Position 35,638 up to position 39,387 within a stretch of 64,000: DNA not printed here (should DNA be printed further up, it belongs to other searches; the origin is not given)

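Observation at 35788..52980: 5,730-aa single-exon ORF with N-terminal TM anchor plus chorein-N-like motif: candidate BLTP1/Csf1/Tweek-type lipid-transfer bridge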

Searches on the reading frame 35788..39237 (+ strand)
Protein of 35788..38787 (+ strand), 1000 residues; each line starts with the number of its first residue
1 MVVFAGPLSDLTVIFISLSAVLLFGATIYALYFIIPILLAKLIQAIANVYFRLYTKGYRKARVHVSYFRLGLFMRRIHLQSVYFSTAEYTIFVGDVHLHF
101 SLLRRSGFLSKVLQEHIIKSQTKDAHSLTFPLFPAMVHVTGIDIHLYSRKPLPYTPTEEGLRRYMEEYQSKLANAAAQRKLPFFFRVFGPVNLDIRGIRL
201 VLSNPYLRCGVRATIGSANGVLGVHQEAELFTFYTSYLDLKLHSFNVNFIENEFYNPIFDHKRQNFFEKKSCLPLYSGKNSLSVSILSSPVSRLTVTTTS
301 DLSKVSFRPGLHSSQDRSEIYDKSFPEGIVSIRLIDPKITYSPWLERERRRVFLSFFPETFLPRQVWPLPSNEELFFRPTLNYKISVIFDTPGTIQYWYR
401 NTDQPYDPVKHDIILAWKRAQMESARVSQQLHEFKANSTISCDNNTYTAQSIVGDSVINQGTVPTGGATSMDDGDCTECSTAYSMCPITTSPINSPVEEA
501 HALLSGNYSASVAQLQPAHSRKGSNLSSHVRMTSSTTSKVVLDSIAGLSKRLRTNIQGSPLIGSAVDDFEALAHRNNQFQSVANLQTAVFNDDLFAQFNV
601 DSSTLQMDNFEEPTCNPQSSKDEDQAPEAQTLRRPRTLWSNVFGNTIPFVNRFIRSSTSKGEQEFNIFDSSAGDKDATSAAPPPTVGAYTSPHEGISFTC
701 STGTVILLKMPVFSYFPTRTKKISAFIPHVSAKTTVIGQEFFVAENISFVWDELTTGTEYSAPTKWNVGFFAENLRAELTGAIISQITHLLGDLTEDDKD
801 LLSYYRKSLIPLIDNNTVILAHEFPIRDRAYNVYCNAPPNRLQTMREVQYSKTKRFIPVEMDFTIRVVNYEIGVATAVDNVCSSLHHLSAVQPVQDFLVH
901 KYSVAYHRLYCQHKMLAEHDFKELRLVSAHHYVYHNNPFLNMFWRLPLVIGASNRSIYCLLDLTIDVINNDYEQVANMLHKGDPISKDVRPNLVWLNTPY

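Call 6: search_protein_families(library=pfam, proteins=[window:35788-38787:+], max_evalue=1)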
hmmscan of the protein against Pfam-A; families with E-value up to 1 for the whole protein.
window:35788-38787:+ (1000 aa): 0 families

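Call 72: predict_structure(alignment_id=A4)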
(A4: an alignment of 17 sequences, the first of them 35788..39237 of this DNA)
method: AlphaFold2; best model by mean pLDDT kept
length: 1150 residues; sequences in the alignment: 17
mean_pLDDT: 44.7   pTM: 0.46
mean pLDDT of the five models: 44.7, 42.7, 40.8, 40.0, 39.8
residues with pLDDT >= 90: 80; 70-90: 144; 50-70: 115; < 50: 811
segments of 3 or more residues with pLDDT < 50: 1-3, 150-162, 172-177, 258-280, 302-324, 358-381, 400-403, 437-463, 465-559, 561-699, 701-1150
pLDDT, mean of each block of 10 residues (from residue 1): 56 85 92 90 88 63 88 87 84 92 67 85 80 90 76 41 50 52 77 93 74 92 75 79 91 58 41 36 79 85 42 39 58 81 64 58 37 43 65 60 52 54 55 49 35 31 34 28 27 30 24 25 25 24 24 27 25 24 25 23 23 27 28 25 29 34 33 35 33 44 42 33 32 34 26 28 26 26 36 41 37 32 35 38 34 29 25 23 27 32 30 27 25 31 29 26 28 39 42 37 32 30 31 28 29 28 30 26 27 25 26 29 36 39 31
secondary structure, 60 per line:
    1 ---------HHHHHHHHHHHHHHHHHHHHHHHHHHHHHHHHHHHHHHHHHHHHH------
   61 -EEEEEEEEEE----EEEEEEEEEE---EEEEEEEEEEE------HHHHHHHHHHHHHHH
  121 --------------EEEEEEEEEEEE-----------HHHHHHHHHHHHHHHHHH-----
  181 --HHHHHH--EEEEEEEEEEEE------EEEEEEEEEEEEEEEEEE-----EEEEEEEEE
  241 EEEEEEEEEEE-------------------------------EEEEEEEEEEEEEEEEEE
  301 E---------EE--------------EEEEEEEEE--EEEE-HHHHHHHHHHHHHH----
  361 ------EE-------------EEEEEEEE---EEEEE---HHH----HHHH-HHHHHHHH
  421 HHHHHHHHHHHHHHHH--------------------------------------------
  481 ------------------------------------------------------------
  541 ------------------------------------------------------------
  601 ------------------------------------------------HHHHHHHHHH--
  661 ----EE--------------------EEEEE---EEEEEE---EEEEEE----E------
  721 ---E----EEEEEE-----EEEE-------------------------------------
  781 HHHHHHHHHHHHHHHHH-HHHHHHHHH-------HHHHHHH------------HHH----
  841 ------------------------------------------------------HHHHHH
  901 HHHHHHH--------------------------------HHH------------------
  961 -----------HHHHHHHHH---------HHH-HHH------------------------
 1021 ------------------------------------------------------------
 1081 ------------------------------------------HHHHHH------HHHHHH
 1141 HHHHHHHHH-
elements in order (helices of 4 or more, strands of 3 or more residues): H10-54 E62-71 E76-85 E89-99 H106-120 E135-146 H158-175 H183-188 E191-202 E209-226 E232-251 E283-301 E327-335 E338-341 H343-356 E382-389 E393-397 H408-411 H413-436 H649-658 E687-691 E695-700 E704-709 E729-734 E740-743 H781-797 H799-807 H815-821 H895-907 H972-980 H1123-1128 H1135-1149

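Call 75: fold_search(model_id=the predicted structure, library=pdb)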
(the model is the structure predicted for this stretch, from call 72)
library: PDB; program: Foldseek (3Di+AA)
matches with E <= 10: 171; with E <= 0.001: 3
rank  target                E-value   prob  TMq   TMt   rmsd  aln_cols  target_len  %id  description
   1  9cap_A                2.0e-21  1.00  0.23  0.19   9.7       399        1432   16  Structure of the LPD-3 complex (released 2025-04-23)
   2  6cbc_B                7.3e-08  1.00  0.14  0.48  10.9       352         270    8  Crystal structure of an N-terminal fragment of Vps13. (released 2018-08-08)
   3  6cbc_A                1.4e-04  1.00  0.12  0.44  10.9       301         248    9  Crystal structure of an N-terminal fragment of Vps13. (released 2018-08-08)
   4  6a9e_B                2.9e-02  0.90  0.06  0.19  10.7       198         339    6  Crystal structure of the N-terminal domain of Atg2 (released 2019-03-20)
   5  6a9j_A                4.5e-02  0.90  0.07  0.21  11.0       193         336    6  Crystal structure of the PE-bound N-terminal domain of Atg2 (released 2019-03-20)
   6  6a9e_A                5.0e-02  0.89  0.07  0.21  11.0       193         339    6  Crystal structure of the N-terminal domain of Atg2 (released 2019-03-20)
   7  9xdc_B                6.3e-02  0.10  0.06  0.16  17.4       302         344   10  TamAB hybrid barrel state (released 2026-01-28)
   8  9ens_A                7.8e-02  0.06  0.05  0.05  20.4       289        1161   10  Cleavage product of vitellogenin from the honey bee hemolymph (released 2025-03-26)
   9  6a9j_B                9.8e-02  0.77  0.07  0.20  11.0       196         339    5  Crystal structure of the PE-bound N-terminal domain of Atg2 (released 2019-03-20)
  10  5trc_A                1.3e-01  0.06  0.04  0.07  20.8       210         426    9  Crystal structure of phosphorylated AC3-AC5 domains of yeast acetyl-CoA carboxylase (released 2016-12-07)
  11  9ec0_D                2.7e-01  0.07  0.05  0.14  16.4       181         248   11  Structure of the CARMIL dimer bound to Capping Protein (released 2026-01-21)
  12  3aaa_B                5.2e-01  0.06  0.05  0.16  19.5       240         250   12  Crystal Structure of Actin capping protein in complex with V-1 (released 2010-08-04)
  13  9oaa_T                5.8e-01  0.04  0.05  0.06  32.8       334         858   10  The structure of TdfH from Neisseria gonorrhoeae (released 2026-01-21)
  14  5iv8_C                6.5e-01  0.01  0.04  0.07  23.1       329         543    7  The LPS Transporter LptDE from Klebsiella pneumoniae, core complex (released 2016-05-18)
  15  5i6g_B                6.5e-01  0.01  0.04  0.04  24.1       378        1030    6  Crystal structure of C-terminal variant 2 of Chaetomium thermophilum acetyl-CoA carboxylase (released 2016-04-20)
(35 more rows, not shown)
